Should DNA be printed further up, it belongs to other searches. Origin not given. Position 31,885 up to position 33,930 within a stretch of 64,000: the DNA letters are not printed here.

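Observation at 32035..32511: [NiFe]-hydrogenase large subunit fused in frame to its own maturation endopeptidase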

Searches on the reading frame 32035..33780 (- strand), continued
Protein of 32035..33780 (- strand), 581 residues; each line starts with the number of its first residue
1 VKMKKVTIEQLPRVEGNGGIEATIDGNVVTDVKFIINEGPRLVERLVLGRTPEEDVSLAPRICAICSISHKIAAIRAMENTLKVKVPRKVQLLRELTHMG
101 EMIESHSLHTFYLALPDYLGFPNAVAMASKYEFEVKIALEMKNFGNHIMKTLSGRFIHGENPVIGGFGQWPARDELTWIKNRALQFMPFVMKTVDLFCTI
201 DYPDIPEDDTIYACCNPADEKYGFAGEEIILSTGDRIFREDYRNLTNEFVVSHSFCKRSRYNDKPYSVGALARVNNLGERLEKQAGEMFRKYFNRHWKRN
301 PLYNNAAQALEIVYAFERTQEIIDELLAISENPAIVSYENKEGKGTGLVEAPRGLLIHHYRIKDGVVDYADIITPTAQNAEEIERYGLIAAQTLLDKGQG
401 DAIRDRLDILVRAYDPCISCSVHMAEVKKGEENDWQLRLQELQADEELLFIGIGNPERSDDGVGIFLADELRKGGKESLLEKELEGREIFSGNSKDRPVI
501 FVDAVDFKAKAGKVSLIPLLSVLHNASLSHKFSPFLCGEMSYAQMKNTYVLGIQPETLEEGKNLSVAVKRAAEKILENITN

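Call 31: search_protein_families(library=ncbifam, proteins=[P0121, P0122, P0145, P0229, P0255, P0266, P0263, P0129, P0157, P0220], max_evalue=0.001)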
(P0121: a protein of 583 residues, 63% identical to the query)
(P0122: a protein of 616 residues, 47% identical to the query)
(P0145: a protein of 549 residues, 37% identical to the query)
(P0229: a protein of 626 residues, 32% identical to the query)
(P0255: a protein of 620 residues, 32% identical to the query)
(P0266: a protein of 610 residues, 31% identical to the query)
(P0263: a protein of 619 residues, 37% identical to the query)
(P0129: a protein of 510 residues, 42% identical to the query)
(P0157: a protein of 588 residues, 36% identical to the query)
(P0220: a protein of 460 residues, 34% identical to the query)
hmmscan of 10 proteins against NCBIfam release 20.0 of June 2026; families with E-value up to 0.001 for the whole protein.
P0121 (583 aa): 13 families
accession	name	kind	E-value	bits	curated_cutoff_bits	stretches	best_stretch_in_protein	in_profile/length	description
NF040832.1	sulfhyd_HydA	equivalog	1.2e-111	373.9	880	1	4-424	5-425/426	NADPH-dependent hydrogenase/sulfhydrogenase 1 subunit alpha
NF040828.1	sulfhyd_ShyA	equivalog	1.5e-106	356.8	700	1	4-423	3-413/415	NAD(P)-dependent hydrogenase/sulfhydrogenase 2 subunit alpha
NF033181.1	NiFeSe_hydrog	equivalog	1.1e-44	153.3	600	2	1-121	1-120/507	nickel-dependent hydrogenase large subunit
NF041785.2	VhuA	equivalog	1.7e-43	148.8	800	1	1-393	1-417/418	F420-non-reducing hydrogenase Vhu subunit A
NF045518.1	H2_NiFeSe_large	exception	1.4e-35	123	780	2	3-125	3-124/485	NiFeSe hydrogenase large subunit HysA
TIGR03295.1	frhA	equivalog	2.2e-35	122.4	392.5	1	2-423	3-397/412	coenzyme F420 hydrogenase subunit alpha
NF007778.0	PRK10467.1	equivalog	2.7e-21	75.5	969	2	2-123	3-123/567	hydrogenase 2 large subunit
NF007550.0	PRK10170.1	equivalog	1.2e-20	73.5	1101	2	6-124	21-139/597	Ni/Fe-hydrogenase large subunit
TIGR00072.1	hydrog_prot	superfamily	3.5e-17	62.8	47.45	1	449-578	3-141/145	hydrogenase maturation protease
TIGR00142.1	hycI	equivalog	2e-10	40.6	119.1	1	449-578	4-138/146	hydrogenase maturation peptidase HycI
NF041786.2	VhuU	equivalog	5e-05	23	70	1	405-423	11-29/45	F420-non-reducing hydrogenase selenoprotein subunit VhuU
TIGR01962.1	NuoD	equivalog_domain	0.0002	20.4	459.35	1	20-108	22-110/386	NADH dehydrogenase (quinone) subunit D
NF004739.1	PRK06075.1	equivalog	0.0003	19.7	360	1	16-106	16-106/384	NADH-quinone oxidoreductase subunit D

P0122 (616 aa): 16 families
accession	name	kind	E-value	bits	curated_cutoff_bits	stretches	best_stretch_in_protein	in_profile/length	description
NF040832.1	sulfhyd_HydA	equivalog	3.3e-98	329.6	880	1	4-421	6-425/426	NADPH-dependent hydrogenase/sulfhydrogenase 1 subunit alpha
NF040828.1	sulfhyd_ShyA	equivalog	7.2e-94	315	700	1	1-421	1-414/415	NAD(P)-dependent hydrogenase/sulfhydrogenase 2 subunit alpha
NF033181.1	NiFeSe_hydrog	equivalog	4.2e-42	144.7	600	2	2-119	3-119/507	nickel-dependent hydrogenase large subunit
NF041785.2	VhuA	equivalog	1.3e-39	135.9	800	1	2-388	3-414/418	F420-non-reducing hydrogenase Vhu subunit A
NF045518.1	H2_NiFeSe_large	exception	7.3e-36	124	780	2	2-177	3-192/485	NiFeSe hydrogenase large subunit HysA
TIGR03295.1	frhA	equivalog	1.9e-35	122.6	392.5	1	3-420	5-397/412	coenzyme F420 hydrogenase subunit alpha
NF007778.0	PRK10467.1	equivalog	3.8e-22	78.3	969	2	3-137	5-138/567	hydrogenase 2 large subunit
TIGR00072.1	hydrog_prot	superfamily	1.7e-21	76.7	47.45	1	485-609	3-138/145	hydrogenase maturation protease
NF007550.0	PRK10170.1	equivalog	7.6e-17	60.9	1101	2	3-121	19-137/597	Ni/Fe-hydrogenase large subunit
TIGR00142.1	hycI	equivalog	1e-11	44.8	119.1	1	484-612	3-138/146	hydrogenase maturation peptidase HycI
TIGR01962.1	NuoD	equivalog_domain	8.6e-06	24.9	459.35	1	16-107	19-110/386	NADH dehydrogenase (quinone) subunit D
NF004739.1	PRK06075.1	equivalog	1.5e-05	24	360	1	13-108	14-109/384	NADH-quinone oxidoreductase subunit D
NF041786.2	VhuU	equivalog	3.5e-05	23.5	70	1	402-420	11-29/45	F420-non-reducing hydrogenase selenoprotein subunit VhuU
NF040602.1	F420_dehyd_FpoD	exception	0.00011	21.4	600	1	19-105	27-113/372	F420H2 dehydrogenase subunit FpoD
TIGR00130.1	frhD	equivalog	0.00035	20.7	134.95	0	483-591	6-123/153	coenzyme F420-reducing hydrogenase, FrhD protein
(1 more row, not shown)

P0145 (549 aa): 12 families
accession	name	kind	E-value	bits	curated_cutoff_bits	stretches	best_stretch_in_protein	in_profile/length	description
NF040832.1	sulfhyd_HydA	equivalog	9.4e-91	305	880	1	5-417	5-424/426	NADPH-dependent hydrogenase/sulfhydrogenase 1 subunit alpha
NF040828.1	sulfhyd_ShyA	equivalog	3.7e-86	289.6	700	1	5-418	3-414/415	NAD(P)-dependent hydrogenase/sulfhydrogenase 2 subunit alpha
NF041785.2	VhuA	equivalog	5.2e-51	173.5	800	1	5-382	4-411/418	F420-non-reducing hydrogenase Vhu subunit A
TIGR03295.1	frhA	equivalog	2e-44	152.2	392.5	2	2-196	2-192/412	coenzyme F420 hydrogenase subunit alpha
NF033181.1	NiFeSe_hydrog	equivalog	1.3e-42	146.4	600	2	4-165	3-156/507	nickel-dependent hydrogenase large subunit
NF045518.1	H2_NiFeSe_large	exception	7e-37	127.4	780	2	4-188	3-201/485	NiFeSe hydrogenase large subunit HysA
NF007778.0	PRK10467.1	equivalog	9.6e-28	96.8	969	2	2-134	2-133/567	hydrogenase 2 large subunit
NF007550.0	PRK10170.1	equivalog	1.4e-22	79.8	1101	2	6-133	20-147/597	Ni/Fe-hydrogenase large subunit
NF041786.2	VhuU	equivalog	7.4e-08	32.1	70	1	396-426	7-37/45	F420-non-reducing hydrogenase selenoprotein subunit VhuU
NF004739.1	PRK06075.1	equivalog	3.9e-06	25.9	360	1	14-188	13-175/384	NADH-quinone oxidoreductase subunit D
TIGR01962.1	NuoD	equivalog_domain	1.4e-05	24.2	459.35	1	15-188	16-180/386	NADH dehydrogenase (quinone) subunit D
NF008974.0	PRK12322.1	equivalog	0.00043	19.4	522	1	14-109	19-114/366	NADH-quinone oxidoreductase subunit D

P0229 (626 aa): 10 families
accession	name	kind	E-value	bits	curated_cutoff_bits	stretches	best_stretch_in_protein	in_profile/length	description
NF040828.1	sulfhyd_ShyA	equivalog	2.9e-70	237.2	700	1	9-427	3-414/415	NAD(P)-dependent hydrogenase/sulfhydrogenase 2 subunit alpha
NF040832.1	sulfhyd_HydA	equivalog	6.9e-66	223.1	880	1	9-426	5-424/426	NADPH-dependent hydrogenase/sulfhydrogenase 1 subunit alpha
NF041785.2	VhuA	equivalog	1.8e-41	142.1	800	2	9-175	4-177/418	F420-non-reducing hydrogenase Vhu subunit A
TIGR03295.1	frhA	equivalog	1.2e-34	120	392.5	2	8-171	4-163/412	coenzyme F420 hydrogenase subunit alpha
NF033181.1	NiFeSe_hydrog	equivalog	2.6e-34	119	600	2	8-130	3-124/507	nickel-dependent hydrogenase large subunit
NF045518.1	H2_NiFeSe_large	exception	2e-33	116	780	2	8-189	3-198/485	NiFeSe hydrogenase large subunit HysA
NF007778.0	PRK10467.1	equivalog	4.1e-16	58.4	969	2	7-130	3-125/567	hydrogenase 2 large subunit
NF007550.0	PRK10170.1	equivalog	2.3e-12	46.1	1101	1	7-123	17-133/597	Ni/Fe-hydrogenase large subunit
TIGR00072.1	hydrog_prot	superfamily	1.2e-06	28.5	47.45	1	466-605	2-128/145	hydrogenase maturation protease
NF041786.2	VhuU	equivalog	7.7e-06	25.6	70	1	409-426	12-29/45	F420-non-reducing hydrogenase selenoprotein subunit VhuU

P0255 (620 aa): 13 families
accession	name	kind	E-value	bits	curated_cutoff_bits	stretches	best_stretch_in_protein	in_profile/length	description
NF040828.1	sulfhyd_ShyA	equivalog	1.1e-70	238.6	700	1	7-427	2-413/415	NAD(P)-dependent hydrogenase/sulfhydrogenase 2 subunit alpha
NF040832.1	sulfhyd_HydA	equivalog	3.2e-66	224.2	880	1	8-427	5-424/426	NADPH-dependent hydrogenase/sulfhydrogenase 1 subunit alpha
NF041785.2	VhuA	equivalog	7.8e-40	136.7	800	2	8-171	4-174/418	F420-non-reducing hydrogenase Vhu subunit A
TIGR03295.1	frhA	equivalog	2.5e-39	135.4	392.5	2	7-192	4-185/412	coenzyme F420 hydrogenase subunit alpha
NF033181.1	NiFeSe_hydrog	equivalog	2.4e-31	109.2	600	2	8-165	4-153/507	nickel-dependent hydrogenase large subunit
NF045518.1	H2_NiFeSe_large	exception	5.7e-31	107.9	780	2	7-182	3-192/485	NiFeSe hydrogenase large subunit HysA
TIGR00072.1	hydrog_prot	superfamily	4.7e-29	101.3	47.45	1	466-611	1-144/145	hydrogenase maturation protease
NF007778.0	PRK10467.1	equivalog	2.9e-15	55.6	969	1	7-137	4-133/567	hydrogenase 2 large subunit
NF007550.0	PRK10170.1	equivalog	7.8e-14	51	1101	1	6-136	17-145/597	Ni/Fe-hydrogenase large subunit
TIGR00140.1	hupD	subfamily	8.2e-09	35.6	151.8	1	466-613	2-148/151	HyaD/HybD family hydrogenase maturation endopeptidase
NF045519.1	NiFeSe_H2_mat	exception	2.5e-06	27.4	190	1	466-602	4-137/152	NiFeSe hydrogenase maturation protease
NF007777.0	PRK10466.1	equivalog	4e-05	23.4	190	1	466-614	4-151/164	HyaD/HybD family hydrogenase maturation endopeptidase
TIGR00142.1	hycI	equivalog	0.00099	18.9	119.1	0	466-614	2-144/146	hydrogenase maturation peptidase HycI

P0266 (610 aa): 13 families
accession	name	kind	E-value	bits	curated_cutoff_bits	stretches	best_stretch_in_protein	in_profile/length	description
NF040828.1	sulfhyd_ShyA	equivalog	2.1e-70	237.7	700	1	9-441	3-414/415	NAD(P)-dependent hydrogenase/sulfhydrogenase 2 subunit alpha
NF040832.1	sulfhyd_HydA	equivalog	6.9e-69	233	880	1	9-441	5-425/426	NADPH-dependent hydrogenase/sulfhydrogenase 1 subunit alpha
TIGR03295.1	frhA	equivalog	1.2e-38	133.2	392.5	1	8-445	4-402/412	coenzyme F420 hydrogenase subunit alpha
NF041785.2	VhuA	equivalog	2.9e-36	124.9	800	1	9-401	4-407/418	F420-non-reducing hydrogenase Vhu subunit A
NF033181.1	NiFeSe_hydrog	equivalog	4.1e-36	124.9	600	2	8-126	3-120/507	nickel-dependent hydrogenase large subunit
NF045518.1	H2_NiFeSe_large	exception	8.1e-32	110.7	780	2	8-183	3-192/485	NiFeSe hydrogenase large subunit HysA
TIGR00072.1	hydrog_prot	superfamily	9.6e-21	74.3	47.45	1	457-600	1-141/145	hydrogenase maturation protease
NF007778.0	PRK10467.1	equivalog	8.4e-16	57.3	969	1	9-134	5-129/567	hydrogenase 2 large subunit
NF007550.0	PRK10170.1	equivalog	4.4e-13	48.5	1101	1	7-133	17-143/597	Ni/Fe-hydrogenase large subunit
TIGR00140.1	hupD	subfamily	2e-06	27.8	151.8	1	457-606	2-149/151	HyaD/HybD family hydrogenase maturation endopeptidase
NF041786.2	VhuU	equivalog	2.6e-06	27.1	70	1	421-449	10-38/45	F420-non-reducing hydrogenase selenoprotein subunit VhuU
TIGR00142.1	hycI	equivalog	8.3e-05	22.4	119.1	1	457-605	2-143/146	hydrogenase maturation peptidase HycI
NF007777.0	PRK10466.1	equivalog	0.00037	20.3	190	1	456-606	3-151/164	HyaD/HybD family hydrogenase maturation endopeptidase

P0263 (619 aa): 18 families
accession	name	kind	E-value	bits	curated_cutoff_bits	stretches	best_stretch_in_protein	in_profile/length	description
NF040832.1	sulfhyd_HydA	equivalog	5e-70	236.7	880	1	5-329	5-327/426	NADPH-dependent hydrogenase/sulfhydrogenase 1 subunit alpha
NF040828.1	sulfhyd_ShyA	equivalog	7.3e-66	222.8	700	1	5-332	3-317/415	NAD(P)-dependent hydrogenase/sulfhydrogenase 2 subunit alpha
NF041785.2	VhuA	equivalog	1.2e-36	126.2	800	1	4-261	3-274/418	F420-non-reducing hydrogenase Vhu subunit A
TIGR03295.1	frhA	equivalog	8.6e-28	97.4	392.5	1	1-196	1-192/412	coenzyme F420 hydrogenase subunit alpha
NF033181.1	NiFeSe_hydrog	equivalog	1.1e-27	97.1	600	1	3-136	2-134/507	nickel-dependent hydrogenase large subunit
NF045518.1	H2_NiFeSe_large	exception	1.4e-22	80.1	780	1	4-182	3-195/485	NiFeSe hydrogenase large subunit HysA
NF051885.1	tranpepglycosPbpC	equivalog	1.9e-20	73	900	1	371-437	534-600/632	multimodular transpeptidase-transglycosylase PbpC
TIGR02073.1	PBP_1c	equivalog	6.4e-20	71.3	494.2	1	330-494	448-591/728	penicillin-binding protein 1C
TIGR02074.1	PBP_1a_fam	subfamily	3.5e-19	69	508.75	1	307-432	418-534/535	PBP1A family penicillin-binding protein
NF007778.0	PRK10467.1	equivalog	6.6e-15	54.4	969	1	1-123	1-122/567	hydrogenase 2 large subunit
NF007550.0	PRK10170.1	equivalog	1.4e-13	50.2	1101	1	2-124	16-138/597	Ni/Fe-hydrogenase large subunit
TIGR02071.1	PBP_1b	equivalog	4.1e-13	48.4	717.75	1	310-433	570-685/729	penicillin-binding protein 1B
NF008414.0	PRK11240.1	equivalog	1.1e-08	33.7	1121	1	369-424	502-558/774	peptidoglycan glycosyltransferase PbpC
NF007061.0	PRK09506.1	equivalog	2.8e-06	25.4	1120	1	327-427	649-743/825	bifunctional glycosyl transferase/transpeptidase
NF011423.0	PRK14850.1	equivalog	2.1e-05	23.1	1275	1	371-427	634-689/764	penicillin-binding protein 1b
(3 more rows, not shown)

P0129 (510 aa): 10 families
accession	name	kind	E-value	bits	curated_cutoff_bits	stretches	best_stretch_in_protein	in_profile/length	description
NF040832.1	sulfhyd_HydA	equivalog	1.9e-113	379.8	880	2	5-335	5-335/426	NADPH-dependent hydrogenase/sulfhydrogenase 1 subunit alpha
NF040828.1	sulfhyd_ShyA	equivalog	2.2e-106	356.2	700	2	8-331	6-318/415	NAD(P)-dependent hydrogenase/sulfhydrogenase 2 subunit alpha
NF041785.2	VhuA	equivalog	9.8e-49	166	800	2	5-324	4-346/418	F420-non-reducing hydrogenase Vhu subunit A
TIGR03295.1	frhA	equivalog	1.3e-36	126.4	392.5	2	2-328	2-312/412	coenzyme F420 hydrogenase subunit alpha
NF033181.1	NiFeSe_hydrog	equivalog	1.6e-35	123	600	2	5-121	4-119/507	nickel-dependent hydrogenase large subunit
NF045518.1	H2_NiFeSe_large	exception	4.2e-31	108.3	780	2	7-133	6-131/485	NiFeSe hydrogenase large subunit HysA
NF007778.0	PRK10467.1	equivalog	5.9e-24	84.3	969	2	4-142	4-141/567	hydrogenase 2 large subunit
NF007550.0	PRK10170.1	equivalog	4.2e-22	78.3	1101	1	3-138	17-152/597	Ni/Fe-hydrogenase large subunit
NF041786.2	VhuU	equivalog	1.3e-09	37.7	70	1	479-505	4-31/45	F420-non-reducing hydrogenase selenoprotein subunit VhuU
NF004739.1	PRK06075.1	equivalog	0.00056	18.8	360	1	14-113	13-112/384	NADH-quinone oxidoreductase subunit D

P0157 (588 aa): 14 families
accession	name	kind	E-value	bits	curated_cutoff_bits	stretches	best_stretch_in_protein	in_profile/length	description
NF040832.1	sulfhyd_HydA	equivalog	3.7e-76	256.9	880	1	177-588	9-422/426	NADPH-dependent hydrogenase/sulfhydrogenase 1 subunit alpha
NF040828.1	sulfhyd_ShyA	equivalog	7.2e-74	249.1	700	1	178-588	8-411/415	NAD(P)-dependent hydrogenase/sulfhydrogenase 2 subunit alpha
NF033181.1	NiFeSe_hydrog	equivalog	1.1e-44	153.2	600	2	178-286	9-119/507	nickel-dependent hydrogenase large subunit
NF041785.2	VhuA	equivalog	2.5e-44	151.5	800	1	178-552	9-408/418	F420-non-reducing hydrogenase Vhu subunit A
TIGR03295.1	frhA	equivalog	6.3e-39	134.1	392.5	1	198-588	35-395/412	coenzyme F420 hydrogenase subunit alpha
NF045518.1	H2_NiFeSe_large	exception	2.9e-37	128.6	780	2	178-284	9-117/485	NiFeSe hydrogenase large subunit HysA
NF040831.1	sulfhyd_ShyD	equivalog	2.5e-30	105.9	460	1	5-159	1-156/240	NAD(P)-dependent hydrogenase/sulfhydrogenase 2 subunit delta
NF007778.0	PRK10467.1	equivalog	4.4e-25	88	969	2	178-291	10-125/567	hydrogenase 2 large subunit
NF007550.0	PRK10170.1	equivalog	5.4e-22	77.9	1101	2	178-290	24-139/597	Ni/Fe-hydrogenase large subunit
NF040836.1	sulfhyd_HydD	equivalog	6.5e-22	77.9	500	1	3-140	4-142/261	NADPH-dependent hydrogenase/sulfhydrogenase 1 subunit delta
NF045875.1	F420_non_VhuG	exception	2e-19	70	450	1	1-152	1-164/286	F420-non-reducing hydrogenase subunit VhuG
TIGR03294.1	FrhG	equivalog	4.8e-16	59.2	245.5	1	5-153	2-142/228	coenzyme F420 hydrogenase subunit gamma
NF040602.1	F420_dehyd_FpoD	exception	4.2e-05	22.7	600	1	205-273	46-114/372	F420H2 dehydrogenase subunit FpoD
NF041786.2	VhuU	equivalog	0.0001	22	70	1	566-588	5-27/45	F420-non-reducing hydrogenase selenoprotein subunit VhuU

P0220 (460 aa): 11 families
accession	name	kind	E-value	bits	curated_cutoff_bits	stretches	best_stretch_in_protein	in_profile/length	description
NF040832.1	sulfhyd_HydA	equivalog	1.6e-66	225.2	880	2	2-197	4-200/426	NADPH-dependent hydrogenase/sulfhydrogenase 1 subunit alpha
NF040828.1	sulfhyd_ShyA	equivalog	3.2e-64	217.4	700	2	1-197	1-198/415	NAD(P)-dependent hydrogenase/sulfhydrogenase 2 subunit alpha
TIGR03295.1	frhA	equivalog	2.5e-43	148.6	392.5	2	2-193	4-192/412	coenzyme F420 hydrogenase subunit alpha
NF041785.2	VhuA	equivalog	8.2e-42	143.2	800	2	2-196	3-205/418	F420-non-reducing hydrogenase Vhu subunit A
NF033181.1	NiFeSe_hydrog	equivalog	1.5e-39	136.3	600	2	2-124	3-125/507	nickel-dependent hydrogenase large subunit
NF045518.1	H2_NiFeSe_large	exception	8.4e-39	133.7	780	2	2-181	3-197/485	NiFeSe hydrogenase large subunit HysA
NF007778.0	PRK10467.1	equivalog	2.3e-22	79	969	1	2-116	4-118/567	hydrogenase 2 large subunit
NF007550.0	PRK10170.1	equivalog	4.2e-18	65.1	1101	1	2-121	18-138/597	Ni/Fe-hydrogenase large subunit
NF041786.2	VhuU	equivalog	7.1e-06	25.7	70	1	444-460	11-27/45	F420-non-reducing hydrogenase selenoprotein subunit VhuU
TIGR01962.1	NuoD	equivalog_domain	0.00038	19.4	459.35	1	45-164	48-156/386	NADH dehydrogenase (quinone) subunit D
NF008728.0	PRK11742.1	equivalog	0.00084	17.8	840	0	56-165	271-369/598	NADH-quinone oxidoreductase subunit C/D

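Call 32: list_cluster_members(proteins=[P0122, P0255, P0266, P0229, P0145, P0121])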
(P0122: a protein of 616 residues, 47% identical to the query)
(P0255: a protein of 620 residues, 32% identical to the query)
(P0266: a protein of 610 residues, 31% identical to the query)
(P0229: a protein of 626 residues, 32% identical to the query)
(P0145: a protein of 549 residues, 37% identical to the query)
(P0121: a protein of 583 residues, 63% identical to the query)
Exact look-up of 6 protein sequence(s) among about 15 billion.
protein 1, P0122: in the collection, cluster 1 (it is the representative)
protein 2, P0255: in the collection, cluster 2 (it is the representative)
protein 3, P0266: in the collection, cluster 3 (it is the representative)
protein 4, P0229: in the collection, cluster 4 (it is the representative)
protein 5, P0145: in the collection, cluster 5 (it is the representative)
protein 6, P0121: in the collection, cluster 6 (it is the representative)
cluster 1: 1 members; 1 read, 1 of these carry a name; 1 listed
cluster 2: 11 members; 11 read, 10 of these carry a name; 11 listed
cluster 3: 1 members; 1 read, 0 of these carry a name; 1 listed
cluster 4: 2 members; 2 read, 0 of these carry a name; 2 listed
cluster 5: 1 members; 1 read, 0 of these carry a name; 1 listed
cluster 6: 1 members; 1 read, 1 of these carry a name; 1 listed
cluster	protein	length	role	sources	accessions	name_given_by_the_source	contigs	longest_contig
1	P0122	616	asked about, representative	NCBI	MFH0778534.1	MAG: hydrogenase maturation protease [Candidatus Eisenbacteria bacterium]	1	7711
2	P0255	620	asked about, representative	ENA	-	-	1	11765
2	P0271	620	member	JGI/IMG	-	hydrogenase maturation protease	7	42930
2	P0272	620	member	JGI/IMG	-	hydrogenase maturation protease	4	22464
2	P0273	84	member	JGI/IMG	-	hydrogenase maturation protease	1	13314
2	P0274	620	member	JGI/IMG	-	hydrogenase maturation protease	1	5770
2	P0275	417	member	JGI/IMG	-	hydrogenase maturation protease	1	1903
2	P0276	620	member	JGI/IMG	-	hydrogenase maturation protease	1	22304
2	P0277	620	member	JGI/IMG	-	hydrogenase maturation protease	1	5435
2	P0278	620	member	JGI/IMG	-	hydrogenase maturation protease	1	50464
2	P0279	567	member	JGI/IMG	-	hydrogenase maturation protease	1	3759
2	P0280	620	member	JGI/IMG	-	hydrogenase maturation protease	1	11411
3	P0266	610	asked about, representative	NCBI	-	-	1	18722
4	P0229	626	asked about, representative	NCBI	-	-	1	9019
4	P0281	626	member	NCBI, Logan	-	-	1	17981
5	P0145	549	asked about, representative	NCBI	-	-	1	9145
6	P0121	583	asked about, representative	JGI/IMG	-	sulfhydrogenase subunit alpha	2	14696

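Call 37: predict_structure(alignment_id=A1)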
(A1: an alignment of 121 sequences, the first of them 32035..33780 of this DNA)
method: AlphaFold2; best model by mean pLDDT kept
length: 581 residues; sequences in the alignment: 121
mean_pLDDT: 78.5   pTM: 0.68
mean pLDDT of the five models: 78.5, 77.9, 77.1, 76.2, 75.4
residues with pLDDT >= 90: 208; 70-90: 208; 50-70: 116; < 50: 49
segments of 3 or more residues with pLDDT < 50: 14-16, 114-126, 155-159, 248-257, 421-433
pLDDT, mean of each block of 10 residues (from residue 1): 73 56 76 66 79 87 80 96 96 95 84 44 46 81 91 61 88 96 96 86 62 92 96 94 68 38 78 92 95 69 81 97 97 93 96 88 91 70 65 78 80 56 32 68 80 88 92 88 70 67 80 82 56 62 71 89 90 89 66
secondary structure, 60 per line:
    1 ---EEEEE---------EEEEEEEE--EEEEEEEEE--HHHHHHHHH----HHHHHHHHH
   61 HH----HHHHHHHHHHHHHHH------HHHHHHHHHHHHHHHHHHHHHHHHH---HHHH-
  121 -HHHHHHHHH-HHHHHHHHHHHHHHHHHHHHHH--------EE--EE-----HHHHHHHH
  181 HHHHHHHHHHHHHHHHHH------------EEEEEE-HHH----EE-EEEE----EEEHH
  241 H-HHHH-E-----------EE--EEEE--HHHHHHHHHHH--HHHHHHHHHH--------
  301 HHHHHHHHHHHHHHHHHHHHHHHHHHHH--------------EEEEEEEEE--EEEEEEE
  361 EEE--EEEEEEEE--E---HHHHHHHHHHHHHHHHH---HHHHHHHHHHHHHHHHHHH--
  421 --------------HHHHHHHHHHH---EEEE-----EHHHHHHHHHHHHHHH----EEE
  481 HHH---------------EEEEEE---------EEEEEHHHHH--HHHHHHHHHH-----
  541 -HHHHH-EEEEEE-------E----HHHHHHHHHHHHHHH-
elements in order: E4-8 E18-25 E28-36 H39-47 H52-62 H67-81 H88-112 H116-119 H122-130 H132-153 H173-198 E211-216 E228-231 E236-238 H243-246 E264-267 H270-280 H283-292 H301-328 E343-351 E354-363 E366-373 H380-396 H400-418 H435-445 E449-452 H459-473 E478-480 E499-504 E514-518 H519-523 H526-535 H542-546 E548-553 H566-580
